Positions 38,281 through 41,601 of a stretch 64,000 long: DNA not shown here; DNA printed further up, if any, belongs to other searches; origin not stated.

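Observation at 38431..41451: Covalently fused double PilB/GspE secretion ATPase (1006 aa)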

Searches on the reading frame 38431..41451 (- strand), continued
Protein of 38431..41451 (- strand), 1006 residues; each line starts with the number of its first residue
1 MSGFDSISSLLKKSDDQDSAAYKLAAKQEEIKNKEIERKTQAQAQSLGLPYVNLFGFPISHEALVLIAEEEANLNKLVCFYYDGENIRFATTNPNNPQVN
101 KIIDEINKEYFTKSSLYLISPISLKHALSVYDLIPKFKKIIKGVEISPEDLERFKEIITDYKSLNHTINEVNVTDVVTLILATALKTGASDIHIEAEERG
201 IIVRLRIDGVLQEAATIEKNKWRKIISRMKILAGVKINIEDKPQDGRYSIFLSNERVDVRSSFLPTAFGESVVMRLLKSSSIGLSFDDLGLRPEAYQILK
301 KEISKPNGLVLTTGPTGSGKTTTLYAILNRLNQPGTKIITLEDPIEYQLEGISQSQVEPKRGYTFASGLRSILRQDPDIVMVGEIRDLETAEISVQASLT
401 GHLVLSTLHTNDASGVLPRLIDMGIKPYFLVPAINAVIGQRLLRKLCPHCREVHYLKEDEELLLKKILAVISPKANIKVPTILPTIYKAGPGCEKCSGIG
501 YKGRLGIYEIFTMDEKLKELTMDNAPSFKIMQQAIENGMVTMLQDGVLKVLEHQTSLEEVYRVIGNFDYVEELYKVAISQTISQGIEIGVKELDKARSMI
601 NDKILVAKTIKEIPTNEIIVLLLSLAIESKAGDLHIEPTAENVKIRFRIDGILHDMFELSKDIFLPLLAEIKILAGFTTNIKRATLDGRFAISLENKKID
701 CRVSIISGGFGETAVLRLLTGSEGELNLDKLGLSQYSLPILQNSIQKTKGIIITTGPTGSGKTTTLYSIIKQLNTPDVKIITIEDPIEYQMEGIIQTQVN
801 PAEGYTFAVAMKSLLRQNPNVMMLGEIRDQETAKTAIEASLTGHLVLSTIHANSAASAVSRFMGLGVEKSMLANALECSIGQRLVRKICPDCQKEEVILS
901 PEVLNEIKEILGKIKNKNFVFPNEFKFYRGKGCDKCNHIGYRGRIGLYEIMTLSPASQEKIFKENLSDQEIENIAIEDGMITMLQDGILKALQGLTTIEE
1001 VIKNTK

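Call 28: predict_structure(alignment_id=A1)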
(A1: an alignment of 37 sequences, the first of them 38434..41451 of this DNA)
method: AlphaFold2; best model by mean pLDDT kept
length: 1006 residues; sequences in the alignment: 37
mean_pLDDT: 78.6   pTM: 0.49
mean pLDDT of the five models: 78.6, 77.7, 75.6, 72.3, 70.9
residues with pLDDT >= 90: 80; 70-90: 743; 50-70: 148; < 50: 35
segments of 3 or more residues with pLDDT < 50: 1-14, 137-141, 316-319, 578-583, 758-761
pLDDT, mean of each block of 10 residues (from residue 1): 40 52 72 82 85 80 77 88 79 87 80 84 85 56 60 70 80 76 80 86 84 84 81 73 79 74 84 77 66 84 87 61 77 79 65 62 63 74 83 86 85 86 88 90 88 88 79 73 84 83 85 89 84 85 91 91 81 60 64 84 78 79 86 86 83 77 77 70 72 80 81 83 61 82 84 69 73 78 69 66 62 68 80 84 85 85 83 87 85 86 88 85 87 76 83 78 77 85 90 89 81
secondary structure, 60 per line:
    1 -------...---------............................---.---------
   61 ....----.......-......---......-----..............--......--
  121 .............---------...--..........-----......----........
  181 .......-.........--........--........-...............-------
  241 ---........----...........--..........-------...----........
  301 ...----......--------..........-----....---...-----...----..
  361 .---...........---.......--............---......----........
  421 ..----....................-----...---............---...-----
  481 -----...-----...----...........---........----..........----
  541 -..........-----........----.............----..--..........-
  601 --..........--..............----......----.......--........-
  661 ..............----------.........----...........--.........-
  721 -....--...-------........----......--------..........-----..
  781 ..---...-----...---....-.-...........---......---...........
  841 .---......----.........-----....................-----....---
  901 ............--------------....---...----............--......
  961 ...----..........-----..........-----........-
elements in order (helices of 4 or more, strands of 3 or more residues): H20-47 H61-64 H69-75 E77-82 E86-91 H97-110 E113-118 H121-133 E143-145 H148-157 H163-168 H173-187 E189-197 E200-207 E210-217 H219-233 E244-251 E256-266 E269-278 H293-303 E308-313 H322-331 E337-340 E352-354 H365-375 E379-385 H388-399 E403-408 H413-422 H427-433 E434-446 E452-454 H458-469 E486-488 E501-511 H515-522 H527-536 H542-551 H557-564 H569-581 H590-599 H603-612 H615-628 E633-638 E643-649 E652-659 H661-674 E685-693 E698-708 E711-719 H722-725 H738-745 E750-755 H764-773 E779-782 E794-796 H807-817 E821-826 H830-841 E845-850 H855-863 H869-875 E876-888 E894-897 H901-912 E927-930 E941-952 H955-963 H968-977 H983-992 H998-1005

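Call 34: list_cluster_members(proteins=[P0122, P0123, P0124, P0125, P0127, P0129, P0130, P0132, P0133, P0139])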
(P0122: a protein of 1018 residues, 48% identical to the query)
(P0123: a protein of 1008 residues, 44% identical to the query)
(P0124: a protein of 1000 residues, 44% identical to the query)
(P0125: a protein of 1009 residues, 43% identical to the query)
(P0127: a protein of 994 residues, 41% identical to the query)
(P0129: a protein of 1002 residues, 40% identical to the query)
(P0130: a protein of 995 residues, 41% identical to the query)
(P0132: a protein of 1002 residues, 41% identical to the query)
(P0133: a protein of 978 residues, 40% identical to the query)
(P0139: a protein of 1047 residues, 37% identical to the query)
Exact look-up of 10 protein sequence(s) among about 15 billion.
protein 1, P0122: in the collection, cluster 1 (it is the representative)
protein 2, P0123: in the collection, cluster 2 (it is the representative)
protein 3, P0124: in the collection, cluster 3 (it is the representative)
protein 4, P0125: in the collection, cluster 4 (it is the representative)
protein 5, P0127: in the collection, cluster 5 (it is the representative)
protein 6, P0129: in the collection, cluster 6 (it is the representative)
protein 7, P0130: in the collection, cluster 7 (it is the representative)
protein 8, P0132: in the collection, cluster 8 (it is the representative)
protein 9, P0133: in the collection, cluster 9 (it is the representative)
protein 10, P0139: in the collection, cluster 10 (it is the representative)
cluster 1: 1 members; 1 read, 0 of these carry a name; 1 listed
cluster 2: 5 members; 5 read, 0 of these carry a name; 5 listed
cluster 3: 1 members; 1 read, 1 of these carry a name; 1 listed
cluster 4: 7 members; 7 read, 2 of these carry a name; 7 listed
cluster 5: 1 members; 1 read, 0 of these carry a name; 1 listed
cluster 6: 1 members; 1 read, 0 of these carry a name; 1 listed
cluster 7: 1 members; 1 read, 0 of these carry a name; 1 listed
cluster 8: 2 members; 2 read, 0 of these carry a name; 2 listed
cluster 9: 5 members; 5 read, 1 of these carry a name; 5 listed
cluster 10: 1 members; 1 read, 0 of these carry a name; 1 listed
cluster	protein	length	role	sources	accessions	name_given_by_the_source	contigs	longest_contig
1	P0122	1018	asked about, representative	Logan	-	-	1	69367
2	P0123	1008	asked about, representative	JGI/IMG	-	-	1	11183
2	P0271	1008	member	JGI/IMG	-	-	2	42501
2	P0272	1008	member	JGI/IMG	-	-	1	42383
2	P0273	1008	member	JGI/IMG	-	-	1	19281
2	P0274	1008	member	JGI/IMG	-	-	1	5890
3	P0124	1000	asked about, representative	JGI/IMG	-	type II secretory ATPase GspE/PulE/Tfp pilus assembly ATPase PilB-like protein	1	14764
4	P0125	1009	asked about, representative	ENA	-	-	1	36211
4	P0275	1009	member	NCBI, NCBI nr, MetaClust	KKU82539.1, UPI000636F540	MAG: General secretory pathway protein E [Parcubacteria group bacterium GW2011_GWA2_47_8] | status=active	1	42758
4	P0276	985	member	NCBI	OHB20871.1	MAG: hypothetical protein A2666_04455, partial [Parcubacteria group bacterium ...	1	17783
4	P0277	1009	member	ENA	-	-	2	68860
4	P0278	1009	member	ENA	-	-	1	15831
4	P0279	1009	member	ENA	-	-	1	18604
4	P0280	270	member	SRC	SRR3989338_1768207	-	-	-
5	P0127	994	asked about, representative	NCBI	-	-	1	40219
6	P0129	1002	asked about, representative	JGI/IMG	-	-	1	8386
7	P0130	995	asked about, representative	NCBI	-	-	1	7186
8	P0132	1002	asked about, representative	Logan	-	-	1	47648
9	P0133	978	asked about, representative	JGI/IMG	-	-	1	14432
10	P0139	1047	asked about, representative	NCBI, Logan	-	-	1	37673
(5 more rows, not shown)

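Call 35: find_encoding_contigs(protein=P0127, flank=10000, max_places=1)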
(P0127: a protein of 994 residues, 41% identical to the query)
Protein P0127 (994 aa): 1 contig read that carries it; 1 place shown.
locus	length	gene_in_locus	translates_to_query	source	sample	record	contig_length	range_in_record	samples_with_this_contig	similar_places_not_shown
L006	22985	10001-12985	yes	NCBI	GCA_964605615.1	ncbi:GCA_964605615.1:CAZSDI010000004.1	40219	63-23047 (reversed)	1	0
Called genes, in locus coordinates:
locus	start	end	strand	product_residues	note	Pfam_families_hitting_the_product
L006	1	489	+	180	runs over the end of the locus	PF07705:CARDB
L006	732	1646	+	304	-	PF13191:AAA_16 (weak), PF23569:NBD_SMAX1, PF05621:TniB (faint), PF13173:AAA_14 (faint), PF13401:AAA_22 (weak), PF00004:AAA, PF17871:AAA_lid_9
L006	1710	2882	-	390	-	-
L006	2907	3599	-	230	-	-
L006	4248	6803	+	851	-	PF20720:nSTAND3 (faint), PF17871:AAA_lid_9, PF00004:AAA, PF07724:AAA_2, PF07728:AAA_5, PF10431:ClpB_D2-small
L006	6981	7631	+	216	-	PF07690:MFS_1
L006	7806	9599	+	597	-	PF14716:HHH_8, PF14520:HHH_5 (weak), PF14792:DNA_pol_B_palm (weak), PF14791:DNA_pol_B_thumb, PF02811:PHP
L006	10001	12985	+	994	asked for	PF00437:T2SSE, PF25199:nSTAND_NTPase5 (faint), PF00004:AAA (faint), PF13173:AAA_14 (faint), PF13401:AAA_22 (faint), PF13604:AAA_30 (faint), PF20720:nSTAND3 (faint), PF00437:T2SSE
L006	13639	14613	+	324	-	PF05496:RuvB_N, PF00004:AAA, PF07728:AAA_5 (weak), PF17864:AAA_lid_4, PF05491:WHD_RuvB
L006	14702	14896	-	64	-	-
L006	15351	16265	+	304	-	PF02899:Phage_int_SAM_1, PF13102:Phage_int_SAM_5, PF13495:Phage_int_SAM_4, PF00589:Phage_integrase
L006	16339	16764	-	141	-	-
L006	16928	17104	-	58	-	-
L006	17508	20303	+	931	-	PF00133:tRNA-synt_1, PF01406:tRNA-synt_1e (faint), PF09334:tRNA-synt_1g, PF13603:tRNA-synt_1_2, PF00133:tRNA-synt_1, PF08264:Anticodon_1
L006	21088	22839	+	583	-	-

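Call 36: find_encoding_contigs(protein=P0139, flank=10000, max_places=1)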
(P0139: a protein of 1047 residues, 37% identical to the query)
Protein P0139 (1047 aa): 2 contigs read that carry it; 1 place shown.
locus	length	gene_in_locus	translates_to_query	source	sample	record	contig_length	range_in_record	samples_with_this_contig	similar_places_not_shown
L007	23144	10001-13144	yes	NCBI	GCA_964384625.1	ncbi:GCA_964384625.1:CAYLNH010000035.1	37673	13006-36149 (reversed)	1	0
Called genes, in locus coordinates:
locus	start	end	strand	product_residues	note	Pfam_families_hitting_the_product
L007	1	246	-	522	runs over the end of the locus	PF00884:Sulfatase, PF01663:Phosphodiest (faint), PF16347:SGSH_C (weak)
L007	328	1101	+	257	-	PF03629:SASA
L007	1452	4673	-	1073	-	PF06452:CBM9_1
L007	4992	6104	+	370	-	PF01168:Ala_racemase_N, PF00842:Ala_racemase_C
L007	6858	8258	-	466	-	PF00884:Sulfatase, PF01663:Phosphodiest (faint), PF02995:DUF229 (faint), PF16347:SGSH_C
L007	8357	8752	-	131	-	-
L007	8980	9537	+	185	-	PF07638:Sigma70_ECF, PF04542:Sigma70_r2, PF08281:Sigma70_r4_2, PF04545:Sigma70_r4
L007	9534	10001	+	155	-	PF13490:zf-HC2 (weak), PF12728:HTH_17 (weak)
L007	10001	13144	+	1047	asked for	PF00482:T2SSF (weak), PF13191:AAA_16 (faint), PF00482:T2SSF, PF00437:T2SSE, PF13401:AAA_22 (faint), PF20720:nSTAND3 (faint), PF25199:nSTAND_NTPase5 (faint), PF00437:T2SSE, +1 more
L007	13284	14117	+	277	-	-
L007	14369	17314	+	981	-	-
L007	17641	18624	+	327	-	PF20030:bpMoxR, PF07726:AAA_3, PF07728:AAA_5, PF17863:AAA_lid_2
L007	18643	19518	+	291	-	PF01882:DUF58, PF13519:VWA_2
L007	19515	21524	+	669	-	PF07584:BatA (weak), PF13519:VWA_2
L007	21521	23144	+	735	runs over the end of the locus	-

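Call 37: find_encoding_contigs(protein=P0136, flank=10000, max_places=2)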
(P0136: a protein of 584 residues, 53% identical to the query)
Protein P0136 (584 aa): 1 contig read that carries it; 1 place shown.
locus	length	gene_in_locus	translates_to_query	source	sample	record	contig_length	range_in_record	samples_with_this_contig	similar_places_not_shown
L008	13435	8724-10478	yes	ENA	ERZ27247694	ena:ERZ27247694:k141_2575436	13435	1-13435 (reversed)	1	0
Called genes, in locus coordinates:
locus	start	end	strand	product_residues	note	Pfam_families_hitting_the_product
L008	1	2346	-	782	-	?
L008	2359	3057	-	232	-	PF00551:Formyl_trans_N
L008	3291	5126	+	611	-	PF13385:Laminin_G_3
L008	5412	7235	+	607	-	PF06480:FtsH_ext (weak), PF20720:nSTAND3 (faint), PF00004:AAA, PF17862:AAA_lid_3, PF01434:Peptidase_M41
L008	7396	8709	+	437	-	-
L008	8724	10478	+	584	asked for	PF00437:T2SSE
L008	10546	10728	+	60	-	-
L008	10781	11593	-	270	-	-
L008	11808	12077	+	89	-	-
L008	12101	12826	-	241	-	-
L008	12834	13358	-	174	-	PF02367:TsaE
